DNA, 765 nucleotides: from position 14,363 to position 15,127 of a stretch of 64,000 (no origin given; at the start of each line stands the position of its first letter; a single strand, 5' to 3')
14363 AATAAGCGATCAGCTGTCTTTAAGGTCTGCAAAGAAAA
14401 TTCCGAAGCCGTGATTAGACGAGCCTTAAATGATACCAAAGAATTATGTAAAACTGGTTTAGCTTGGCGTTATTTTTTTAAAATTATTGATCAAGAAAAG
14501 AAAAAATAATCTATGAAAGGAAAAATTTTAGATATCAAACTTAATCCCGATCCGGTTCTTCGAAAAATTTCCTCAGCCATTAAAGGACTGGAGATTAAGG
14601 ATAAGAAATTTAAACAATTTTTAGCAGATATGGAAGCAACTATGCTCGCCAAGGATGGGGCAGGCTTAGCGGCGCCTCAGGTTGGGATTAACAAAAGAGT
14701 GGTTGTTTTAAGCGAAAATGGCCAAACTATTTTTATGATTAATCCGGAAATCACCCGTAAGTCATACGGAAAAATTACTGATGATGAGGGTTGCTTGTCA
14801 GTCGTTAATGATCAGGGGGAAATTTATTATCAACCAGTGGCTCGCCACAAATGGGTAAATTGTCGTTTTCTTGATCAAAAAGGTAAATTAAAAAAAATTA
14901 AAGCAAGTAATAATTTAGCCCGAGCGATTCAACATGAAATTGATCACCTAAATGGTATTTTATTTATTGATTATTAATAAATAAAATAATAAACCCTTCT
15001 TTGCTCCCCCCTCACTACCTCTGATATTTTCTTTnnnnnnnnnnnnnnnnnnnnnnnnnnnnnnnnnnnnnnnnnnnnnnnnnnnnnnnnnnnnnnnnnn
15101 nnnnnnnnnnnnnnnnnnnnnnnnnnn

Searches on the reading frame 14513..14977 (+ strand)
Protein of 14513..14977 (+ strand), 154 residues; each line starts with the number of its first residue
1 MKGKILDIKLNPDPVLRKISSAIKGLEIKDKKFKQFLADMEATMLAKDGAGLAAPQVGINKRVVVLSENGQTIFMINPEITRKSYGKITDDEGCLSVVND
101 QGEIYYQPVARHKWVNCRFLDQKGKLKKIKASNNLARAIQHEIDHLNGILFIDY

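Call 39: search_protein_families(library=pfam, proteins=[window:14513-14977:+], max_evalue=0.001)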
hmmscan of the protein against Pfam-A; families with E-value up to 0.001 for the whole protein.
window:14513-14977:+ (154 aa): 1 family
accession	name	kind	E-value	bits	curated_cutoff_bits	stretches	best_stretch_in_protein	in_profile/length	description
PF01327.26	Pep_deformylase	-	1.3e-41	142.3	22.8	1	6-153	2-148/156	Polypeptide deformylase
